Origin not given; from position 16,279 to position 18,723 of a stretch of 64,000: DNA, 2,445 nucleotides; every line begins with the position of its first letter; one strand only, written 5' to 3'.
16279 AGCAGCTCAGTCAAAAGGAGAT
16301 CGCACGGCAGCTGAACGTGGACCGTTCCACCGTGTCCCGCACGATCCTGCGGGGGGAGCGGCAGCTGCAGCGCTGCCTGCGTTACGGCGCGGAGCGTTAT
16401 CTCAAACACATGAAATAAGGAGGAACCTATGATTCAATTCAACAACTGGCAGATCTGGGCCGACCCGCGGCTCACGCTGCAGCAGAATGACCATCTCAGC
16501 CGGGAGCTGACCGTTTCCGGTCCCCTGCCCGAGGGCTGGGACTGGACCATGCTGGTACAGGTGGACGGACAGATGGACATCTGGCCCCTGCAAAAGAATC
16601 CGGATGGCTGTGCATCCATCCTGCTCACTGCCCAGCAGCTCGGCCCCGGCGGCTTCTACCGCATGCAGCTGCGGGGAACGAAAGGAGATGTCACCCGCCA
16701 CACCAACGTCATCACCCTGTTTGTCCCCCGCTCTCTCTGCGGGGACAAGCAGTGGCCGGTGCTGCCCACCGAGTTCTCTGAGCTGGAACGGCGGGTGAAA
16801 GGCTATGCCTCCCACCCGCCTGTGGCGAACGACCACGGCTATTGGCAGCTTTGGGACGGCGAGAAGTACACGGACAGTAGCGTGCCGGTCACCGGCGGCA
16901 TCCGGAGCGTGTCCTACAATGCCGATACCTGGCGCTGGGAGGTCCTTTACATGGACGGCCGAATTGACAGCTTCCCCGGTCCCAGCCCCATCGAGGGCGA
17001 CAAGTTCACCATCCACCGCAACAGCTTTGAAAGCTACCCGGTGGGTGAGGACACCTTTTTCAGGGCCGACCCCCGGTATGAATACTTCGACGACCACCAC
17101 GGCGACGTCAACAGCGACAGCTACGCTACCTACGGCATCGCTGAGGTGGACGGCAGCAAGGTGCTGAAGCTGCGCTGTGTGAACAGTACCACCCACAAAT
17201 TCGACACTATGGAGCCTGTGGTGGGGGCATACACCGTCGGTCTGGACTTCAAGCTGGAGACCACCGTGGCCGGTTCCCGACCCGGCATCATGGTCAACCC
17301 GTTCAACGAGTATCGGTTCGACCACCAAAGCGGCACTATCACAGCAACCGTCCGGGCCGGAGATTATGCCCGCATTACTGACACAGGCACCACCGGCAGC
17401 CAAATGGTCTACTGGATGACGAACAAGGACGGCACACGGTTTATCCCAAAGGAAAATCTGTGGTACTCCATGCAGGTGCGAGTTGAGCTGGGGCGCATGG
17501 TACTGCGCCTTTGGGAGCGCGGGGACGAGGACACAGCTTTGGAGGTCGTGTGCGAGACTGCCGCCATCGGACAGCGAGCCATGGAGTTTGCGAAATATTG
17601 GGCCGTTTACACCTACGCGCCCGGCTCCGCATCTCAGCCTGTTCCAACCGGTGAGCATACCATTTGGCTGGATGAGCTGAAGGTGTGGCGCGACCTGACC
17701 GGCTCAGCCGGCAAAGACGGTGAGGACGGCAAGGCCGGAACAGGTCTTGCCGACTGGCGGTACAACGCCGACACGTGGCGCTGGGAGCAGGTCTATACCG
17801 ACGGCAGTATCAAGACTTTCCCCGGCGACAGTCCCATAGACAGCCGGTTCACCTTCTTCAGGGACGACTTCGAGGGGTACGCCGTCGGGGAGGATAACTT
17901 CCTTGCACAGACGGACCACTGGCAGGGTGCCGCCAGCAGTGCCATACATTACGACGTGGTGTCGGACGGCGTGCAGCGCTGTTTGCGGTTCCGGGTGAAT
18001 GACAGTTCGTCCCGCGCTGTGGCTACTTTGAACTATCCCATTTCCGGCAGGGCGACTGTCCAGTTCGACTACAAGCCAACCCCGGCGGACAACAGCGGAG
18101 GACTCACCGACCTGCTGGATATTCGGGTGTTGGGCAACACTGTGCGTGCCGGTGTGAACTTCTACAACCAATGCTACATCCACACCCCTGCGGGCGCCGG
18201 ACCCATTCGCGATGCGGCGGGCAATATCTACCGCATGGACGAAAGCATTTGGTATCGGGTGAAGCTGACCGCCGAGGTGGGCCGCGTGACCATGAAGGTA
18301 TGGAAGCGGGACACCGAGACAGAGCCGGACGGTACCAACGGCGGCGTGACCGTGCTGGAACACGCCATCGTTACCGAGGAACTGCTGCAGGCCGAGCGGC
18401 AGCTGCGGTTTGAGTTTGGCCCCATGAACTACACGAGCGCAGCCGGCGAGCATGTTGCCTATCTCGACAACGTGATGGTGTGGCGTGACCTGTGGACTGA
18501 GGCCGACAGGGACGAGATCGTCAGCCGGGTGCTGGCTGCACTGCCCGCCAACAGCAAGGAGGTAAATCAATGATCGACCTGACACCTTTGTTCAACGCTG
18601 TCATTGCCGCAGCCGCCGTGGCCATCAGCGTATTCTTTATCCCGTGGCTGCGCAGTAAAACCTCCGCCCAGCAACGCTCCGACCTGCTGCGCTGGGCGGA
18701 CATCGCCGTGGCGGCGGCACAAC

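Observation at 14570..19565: Minimal 'switch-payload-lysis' module: a phage-derived inducible release system with no virion genes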

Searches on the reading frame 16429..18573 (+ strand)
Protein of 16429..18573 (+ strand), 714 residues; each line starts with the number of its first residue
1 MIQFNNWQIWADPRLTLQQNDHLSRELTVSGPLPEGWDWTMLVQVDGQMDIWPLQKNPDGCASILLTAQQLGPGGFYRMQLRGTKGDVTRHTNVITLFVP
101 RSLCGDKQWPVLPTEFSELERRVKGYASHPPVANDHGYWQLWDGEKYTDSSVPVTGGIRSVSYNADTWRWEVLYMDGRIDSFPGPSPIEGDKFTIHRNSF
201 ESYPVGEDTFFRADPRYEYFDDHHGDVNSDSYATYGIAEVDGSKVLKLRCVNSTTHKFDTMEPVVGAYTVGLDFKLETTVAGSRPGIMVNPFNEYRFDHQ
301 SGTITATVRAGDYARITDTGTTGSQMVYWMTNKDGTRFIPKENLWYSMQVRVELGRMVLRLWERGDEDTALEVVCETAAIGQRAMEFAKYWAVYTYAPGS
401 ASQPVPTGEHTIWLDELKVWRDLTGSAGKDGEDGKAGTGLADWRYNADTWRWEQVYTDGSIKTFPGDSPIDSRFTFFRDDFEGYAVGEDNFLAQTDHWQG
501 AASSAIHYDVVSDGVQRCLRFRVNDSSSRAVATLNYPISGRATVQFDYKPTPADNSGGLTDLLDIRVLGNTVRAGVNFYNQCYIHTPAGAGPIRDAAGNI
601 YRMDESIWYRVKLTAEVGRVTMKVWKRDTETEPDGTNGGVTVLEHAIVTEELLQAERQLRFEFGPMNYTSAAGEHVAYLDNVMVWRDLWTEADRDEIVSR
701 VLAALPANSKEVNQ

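Call 7: search_protein_families(library=pfam, proteins=[window:16429-18573:+], max_evalue=0.01)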
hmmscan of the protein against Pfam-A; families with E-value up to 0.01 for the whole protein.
window:16429-18573:+ (714 aa): 0 families

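Call 8: search_protein_families(library=phrogs, proteins=[window:16429-18573:+], max_evalue=0.01)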
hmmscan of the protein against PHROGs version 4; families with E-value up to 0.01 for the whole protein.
window:16429-18573:+ (714 aa): 0 families

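Call 9: find_homologous_proteins(query=window:16429-18573:+)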
Query window:16429-18573:+ (714 aa): 16 proteins with E <= 0.001 among 8000 candidates.
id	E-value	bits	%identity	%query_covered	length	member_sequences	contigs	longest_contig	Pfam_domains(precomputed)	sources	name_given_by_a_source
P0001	0.0e+0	1694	100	100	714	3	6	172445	-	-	-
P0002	0.0e+0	1429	83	100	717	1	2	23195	-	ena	-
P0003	0.0e+0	1322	78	99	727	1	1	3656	-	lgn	-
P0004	0.0e+0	1281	77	99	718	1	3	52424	-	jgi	-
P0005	0.0e+0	1209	73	100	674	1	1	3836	-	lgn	-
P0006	6.1e-257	873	66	79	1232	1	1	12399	-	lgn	-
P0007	2.1e-219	749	45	100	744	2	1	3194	-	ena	-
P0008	5.9e-201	688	40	99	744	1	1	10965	-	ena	-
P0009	7.7e-78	281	38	61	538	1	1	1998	-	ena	-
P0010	1.5e-43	167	51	21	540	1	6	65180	-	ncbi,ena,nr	ncbi:MAG: hypothetical protein IKB79_05025 [Oscillospiraceae bacterium]|nr:hypothetical protein [Osc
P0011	5.2e-43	165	43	26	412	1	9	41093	-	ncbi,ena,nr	ncbi:MAG: hypothetical protein IKB79_00530 [Oscillospiraceae bacterium]|nr:hypothetical protein [Osc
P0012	3.1e-40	156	54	17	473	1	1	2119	-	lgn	-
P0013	1.8e-39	154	48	22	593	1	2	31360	-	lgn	-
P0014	9.1e-39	151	47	22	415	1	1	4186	-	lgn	-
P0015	4.9e-34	136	43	22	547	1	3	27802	-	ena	-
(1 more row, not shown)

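Call 10: search_dna_similar(query=window:16429-18573:+, collection=phages, mode=protein, max_evalue=0.001)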
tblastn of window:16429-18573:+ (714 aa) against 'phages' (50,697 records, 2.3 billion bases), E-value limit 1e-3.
Records with a match: 1; places in all: 1; records where one place covers at least 80% of the query: 0.
Best place of each record, by identity: <60% 1.
By first word of the organism name: Bacteriophage 1.
By host as written in the record: - 1.
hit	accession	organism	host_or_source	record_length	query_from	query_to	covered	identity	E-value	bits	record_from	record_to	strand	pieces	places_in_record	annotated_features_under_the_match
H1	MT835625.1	Bacteriophage sp.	human fecal samples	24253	1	164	23%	36.3%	2e-18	97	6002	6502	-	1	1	record has no annotation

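Call 11: find_encoding_contigs(protein=P0001, flank=10000, max_places=6)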
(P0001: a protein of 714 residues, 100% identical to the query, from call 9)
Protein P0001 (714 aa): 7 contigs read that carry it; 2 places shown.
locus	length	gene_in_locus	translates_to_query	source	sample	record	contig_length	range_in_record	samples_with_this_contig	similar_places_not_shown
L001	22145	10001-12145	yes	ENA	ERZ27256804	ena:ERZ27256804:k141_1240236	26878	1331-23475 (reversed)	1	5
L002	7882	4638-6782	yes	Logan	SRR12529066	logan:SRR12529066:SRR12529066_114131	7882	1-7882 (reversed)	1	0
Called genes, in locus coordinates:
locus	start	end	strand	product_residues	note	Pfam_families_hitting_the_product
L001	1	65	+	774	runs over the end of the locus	PF04760:IF2_N, PF00009:GTP_EFTU, PF01926:MMR_HSR1, PF22042:EF-G_D2, PF11987:IF-2, PF03144:GTP_EFTU_D2 (weak)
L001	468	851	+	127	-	PF02033:RBFA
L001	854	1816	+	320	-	PF01368:DHH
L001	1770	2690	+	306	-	PF01509:TruB_N, PF16198:TruB_C_2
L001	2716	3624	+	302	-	PF06574:FAD_syn, PF01687:Flavokinase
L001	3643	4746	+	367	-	PF01594:AI-2E_transport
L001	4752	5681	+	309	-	PF00749:tRNA-synt_1c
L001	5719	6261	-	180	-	PF10688:Imp-YgjV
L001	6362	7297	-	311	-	PF01244:Peptidase_M19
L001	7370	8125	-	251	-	PF04909:Amidohydro_2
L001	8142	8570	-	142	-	PF06114:Peptidase_M78 (weak)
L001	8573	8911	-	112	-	PF13443:HTH_26 (weak)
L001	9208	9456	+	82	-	-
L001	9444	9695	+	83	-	-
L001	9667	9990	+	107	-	PF04297:UPF0122 (weak), PF08281:Sigma70_r4_2, PF04545:Sigma70_r4, PF13936:HTH_38 (weak)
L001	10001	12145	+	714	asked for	-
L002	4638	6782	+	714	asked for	-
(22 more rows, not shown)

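Call 12: find_encoding_contigs(protein=P0002, flank=10000, max_places=4)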
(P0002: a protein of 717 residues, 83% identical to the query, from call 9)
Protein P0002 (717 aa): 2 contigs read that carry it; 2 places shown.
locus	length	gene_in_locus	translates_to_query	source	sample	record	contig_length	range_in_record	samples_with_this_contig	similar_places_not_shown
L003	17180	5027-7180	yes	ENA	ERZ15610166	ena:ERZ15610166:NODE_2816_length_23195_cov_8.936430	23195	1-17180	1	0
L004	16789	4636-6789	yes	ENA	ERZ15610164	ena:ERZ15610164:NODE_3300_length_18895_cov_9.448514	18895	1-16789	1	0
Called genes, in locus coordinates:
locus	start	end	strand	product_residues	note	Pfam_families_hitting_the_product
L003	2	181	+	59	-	?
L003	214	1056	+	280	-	PF14512:TM1586_NiRdase (weak), PF00881:Nitroreductase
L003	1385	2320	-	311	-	PF01244:Peptidase_M19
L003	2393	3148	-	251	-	PF04909:Amidohydro_2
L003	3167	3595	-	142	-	PF06114:Peptidase_M78 (weak)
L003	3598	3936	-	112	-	PF13443:HTH_26 (weak)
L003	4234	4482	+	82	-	-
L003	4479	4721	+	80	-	-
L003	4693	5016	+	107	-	PF04297:UPF0122 (weak), PF08281:Sigma70_r4_2, PF04545:Sigma70_r4, PF13936:HTH_38 (weak)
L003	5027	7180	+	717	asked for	-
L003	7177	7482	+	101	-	PF09682:Phage_holin_6_1 (weak)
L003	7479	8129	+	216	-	PF05257:CHAP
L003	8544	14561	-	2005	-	PF13088:BNR_2 (weak), PF00395:SLH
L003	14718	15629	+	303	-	PF02311:AraC_binding (weak), PF12833:HTH_18, PF00165:HTH_AraC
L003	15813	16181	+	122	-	PF07100:ASRT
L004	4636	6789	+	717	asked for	-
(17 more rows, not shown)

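Call 13: find_encoding_contigs(protein=P0004, flank=10000, max_places=4)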
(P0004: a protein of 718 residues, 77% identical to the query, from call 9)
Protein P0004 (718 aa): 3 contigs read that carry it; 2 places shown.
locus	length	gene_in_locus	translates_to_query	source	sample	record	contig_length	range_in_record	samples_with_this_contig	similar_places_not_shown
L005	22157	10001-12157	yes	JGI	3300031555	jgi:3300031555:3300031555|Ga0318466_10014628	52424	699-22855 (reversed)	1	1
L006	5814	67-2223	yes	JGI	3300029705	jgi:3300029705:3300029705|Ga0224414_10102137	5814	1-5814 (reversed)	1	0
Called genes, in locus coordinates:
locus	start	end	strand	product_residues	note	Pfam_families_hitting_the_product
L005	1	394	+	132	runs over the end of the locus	-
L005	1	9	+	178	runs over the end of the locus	-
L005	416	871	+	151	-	-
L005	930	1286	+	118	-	-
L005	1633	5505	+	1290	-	-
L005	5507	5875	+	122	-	PF20458:DUF6711 (weak)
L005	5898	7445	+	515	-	-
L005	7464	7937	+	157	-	-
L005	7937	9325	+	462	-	-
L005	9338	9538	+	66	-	-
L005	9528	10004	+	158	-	-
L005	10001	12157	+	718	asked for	-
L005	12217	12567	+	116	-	-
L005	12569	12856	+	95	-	-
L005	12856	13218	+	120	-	-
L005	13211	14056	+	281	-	PF08239:SH3_3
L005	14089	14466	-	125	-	PF13560:HTH_31 (weak)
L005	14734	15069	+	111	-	-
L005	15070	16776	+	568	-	PF03432:Relaxase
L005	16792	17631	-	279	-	-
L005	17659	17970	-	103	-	-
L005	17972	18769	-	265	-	PF01656:CbiA, PF02374:ArsA_ATPase, PF06564:CBP_BcsQ, PF13614:AAA_31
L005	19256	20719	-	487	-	PF02796:HTH_7 (weak), PF13384:HTH_23, PF13518:HTH_28 (faint)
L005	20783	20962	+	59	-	-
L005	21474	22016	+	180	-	-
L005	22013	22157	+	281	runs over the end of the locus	?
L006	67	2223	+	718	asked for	-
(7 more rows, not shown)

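Call 39: predict_structure(alignment_id=A1)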
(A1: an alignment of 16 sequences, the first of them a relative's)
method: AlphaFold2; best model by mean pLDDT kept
length: 714 residues; sequences in the alignment: 16
mean_pLDDT: 72.3   pTM: 0.57
mean pLDDT of the five models: 72.3, 68.9, 67.8, 65.4, 63.9
residues with pLDDT >= 90: 99; 70-90: 323; 50-70: 199; < 50: 93
segments of 3 or more residues with pLDDT < 50: 110-123, 155-158, 398-406, 425-437, 498-503, 526-531, 553-560, 666-670, 689-714
pLDDT, mean of each block of 10 residues (from residue 1): 88 65 79 88 78 82 80 78 89 84 62 41 49 64 70 51 65 61 66 80 89 79 68 87 90 77 81 89 83 72 86 90 86 92 94 93 91 92 73 67 54 91 51 43 60 66 61 66 77 54 62 83 57 58 83 48 73 79 76 80 85 82 81 68 77 68 57 71 67 39 38 26
secondary structure, 60 per line:
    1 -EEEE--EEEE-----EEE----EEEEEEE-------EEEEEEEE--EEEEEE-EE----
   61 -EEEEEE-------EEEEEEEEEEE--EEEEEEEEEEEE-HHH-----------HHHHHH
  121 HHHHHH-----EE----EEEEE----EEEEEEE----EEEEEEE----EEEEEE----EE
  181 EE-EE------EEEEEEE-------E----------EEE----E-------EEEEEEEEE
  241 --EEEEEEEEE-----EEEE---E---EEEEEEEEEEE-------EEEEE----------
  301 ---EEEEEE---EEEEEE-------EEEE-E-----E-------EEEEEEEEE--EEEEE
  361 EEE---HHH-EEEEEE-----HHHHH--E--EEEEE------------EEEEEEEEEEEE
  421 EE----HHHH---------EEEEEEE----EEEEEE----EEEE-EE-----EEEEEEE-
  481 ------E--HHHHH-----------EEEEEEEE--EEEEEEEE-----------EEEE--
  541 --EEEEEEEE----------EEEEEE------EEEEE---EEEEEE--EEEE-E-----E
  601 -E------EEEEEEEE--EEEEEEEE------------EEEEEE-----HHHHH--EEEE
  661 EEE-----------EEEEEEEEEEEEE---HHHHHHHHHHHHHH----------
elements in order (helices of 4 or more, strands of 3 or more residues): E2-5 E8-11 E17-19 E24-30 E38-45 E48-53 E62-67 E75-85 E88-99 H115-126 E138-142 E147-153 E158-164 E169-174 E179-182 E192-198 E217-219 E232-240 E243-251 E257-260 E268-278 E286-290 E304-309 E313-318 E326-329 E345-353 E356-363 E371-376 H382-386 E392-396 E409-422 H427-430 E440-446 E451-456 E461-464 E473-479 H490-494 E506-513 E516-523 E535-538 E543-550 E561-566 E573-577 E581-586 E589-592 E609-616 E619-626 E639-644 H650-654 E657-663 E675-687 H691-704

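Call 44: fold_search(model_id=the predicted structure, library=pdb)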
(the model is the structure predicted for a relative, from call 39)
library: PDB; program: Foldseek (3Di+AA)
matches with E <= 10: 1681; with E <= 0.001: 150
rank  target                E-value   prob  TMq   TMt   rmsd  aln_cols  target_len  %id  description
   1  2ags                  1.1e-07  1.00  0.20  0.22  31.7       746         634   11  Trypanosoma rangeli Sialidase in Complex with 2-Keto-3-deoxy-D-glycero-D-galacto-2,3-difluoro-nononic acid (2,3-difluoro (released 2005-11-22)
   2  5ho0                  3.9e-07  1.00  0.19  0.17  28.1       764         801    9  Crystal structure of AbnA (closed conformation), a GH43 extracellular arabinanase from Geobacillus stearothermophilus (released 2017-02-01)
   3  2a75                  5.4e-07  1.00  0.20  0.22  31.4       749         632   10  Trypanosoma rangeli Sialidase In Complex With 2,3- Difluorosialic Acid (Covalent Intermediate) (released 2005-11-22)
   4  2fhr                  5.9e-07  1.00  0.20  0.22  32.8       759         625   11  Trypanosoma Rangeli Sialidase In Complex With 2,3- Difluorosialic Acid (Covalent Intermediate) (released 2006-01-17)
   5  4han_A                2.6e-06  1.00  0.14  0.31  19.9       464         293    8  Crystal structure of Galectin 8 with NDP52 peptide (released 2013-03-20)
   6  5vid_E                6.3e-06  1.00  0.17  0.27  24.4       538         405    9  Receptor binding domain of BoNT/B in complex with mini-protein binder Bot.0671.2 (released 2017-09-20)
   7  1okq                  6.3e-06  1.00  0.12  0.20  19.2       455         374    9  LAMININ ALPHA 2 CHAIN LG4-5 DOMAIN PAIR, CA1 SITE MUTANT (released 2003-09-11)
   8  5mc9_A                7.0e-06  1.00  0.15  0.18  29.0       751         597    9  Crystal structure of the heterotrimeric integrin-binding region of laminin-111 (released 2017-02-08)
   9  8uws_C                7.3e-06  1.00  0.19  0.25  20.4       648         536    7  Cryo-EM structure of an Enterobacter GH43 Beta-Xylosidase: EcXyl43 (released 2024-05-15)
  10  1yrz_A                7.7e-06  1.00  0.19  0.25  20.8       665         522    8  Crystal structure of xylan beta-1,4-xylosidase from Bacillus Halodurans C-125 (released 2005-02-22)
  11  6g5f_B                9.2e-06  1.00  0.17  0.15  24.3       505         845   10  Crystal structure of an engineered Botulinum Neurotoxin type B mutant E1191M/S1199Y in complex with human synaptotagmi (released 2019-01-16)
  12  5lr0_A                1.2e-05  1.00  0.17  0.28  22.9       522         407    9  Binding domain of Botulinum Neurotoxin DC in complex with SialylT (released 2017-08-30)
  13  5vid_B                1.2e-05  1.00  0.16  0.25  25.1       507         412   12  Receptor binding domain of BoNT/B in complex with mini-protein binder Bot.0671.2 (released 2017-09-20)
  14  5kxd_A                1.4e-05  1.00  0.18  0.45   8.6       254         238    9  Wisteria floribunda lectin in complex with GalNAc(beta1-4)GlcNAc (LacdiNAc) at pH 6.5 (released 2016-09-14)
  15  3r4s_A                1.4e-05  1.00  0.18  0.29  22.7       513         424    8  Cell entry of botulinum neurotoxin type C is dependent upon interaction with two ganglioside molecules (released 2011-06-08)
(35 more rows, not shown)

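Call 45: fold_search(model_id=the predicted structure, library=viral)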
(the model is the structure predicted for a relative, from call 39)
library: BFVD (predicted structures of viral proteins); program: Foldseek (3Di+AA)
matches with E <= 10: 1396; with E <= 0.001: 238
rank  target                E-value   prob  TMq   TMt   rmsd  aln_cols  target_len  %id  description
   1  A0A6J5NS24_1          8.6e-11  1.00  0.22  0.20  21.0       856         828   11  Concanavalin A-like lectin/glucanases superfamily (Fragment) [uncultured Caudovirales phage]
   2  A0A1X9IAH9            2.4e-10  1.00  0.19  0.11  23.4       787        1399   10  Structral protein [Xanthomonas phage Xoo-sp2]
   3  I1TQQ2                2.6e-10  1.00  0.17  0.19  26.2       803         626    9  (no name in the UniProt tables at hand)
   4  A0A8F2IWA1            4.7e-10  1.00  0.21  0.14  27.1       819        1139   11  Minor tail protein [Streptomyces phage KimJongPhill]
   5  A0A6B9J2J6            9.2e-10  1.00  0.17  0.24  19.3       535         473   12  (no name in the UniProt tables at hand)
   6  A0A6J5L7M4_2          2.1e-09  1.00  0.15  0.10  52.3      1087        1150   11  Tip attachment protein J [uncultured Caudovirales phage]
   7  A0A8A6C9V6            3.0e-09  1.00  0.20  0.21  26.2       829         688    8  (no name in the UniProt tables at hand)
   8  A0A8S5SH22            4.6e-09  1.00  0.13  0.27  18.3       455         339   14  Uncharacterized protein [Siphoviridae sp. ctBCr48]
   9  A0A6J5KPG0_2          4.8e-09  1.00  0.13  0.12  29.3       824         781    9  Tip attachment protein J [uncultured Caudovirales phage]
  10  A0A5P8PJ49            1.2e-08  1.00  0.17  0.19  21.9       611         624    9  Uncharacterized protein [Stenotrophomonas phage Mendera]
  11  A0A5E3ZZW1            1.4e-08  1.00  0.16  0.18  20.7       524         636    9  (no name in the UniProt tables at hand)
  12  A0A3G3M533            2.4e-08  1.00  0.16  0.16  18.6       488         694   10  Esterase [Arthrobacter phage Seahorse]
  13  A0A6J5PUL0            5.4e-08  1.00  0.22  0.31  19.3       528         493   12  Coagulation factor 5/8 C-terminal domain containing protein [uncultured Caudovirales phage]
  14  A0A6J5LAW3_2          6.2e-08  1.00  0.14  0.10  31.8       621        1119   10  Uncharacterized protein [uncultured Caudovirales phage]
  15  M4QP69                1.0e-07  1.00  0.15  0.21  21.4       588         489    9  LamG-like jellyroll fold domain-containing protein [Synechococcus phage S-SKS1]
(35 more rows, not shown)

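Call 57: search_protein_families(library=ncbifam, proteins=[window:16429-18573:+], max_evalue=0.01)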
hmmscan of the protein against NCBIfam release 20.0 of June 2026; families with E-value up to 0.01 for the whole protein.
window:16429-18573:+ (714 aa): 0 families

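Call 58: search_protein_families(library=padloc, proteins=[window:16429-18573:+], max_evalue=0.01)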
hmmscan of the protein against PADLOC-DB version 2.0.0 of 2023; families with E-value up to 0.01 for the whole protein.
window:16429-18573:+ (714 aa): 0 families
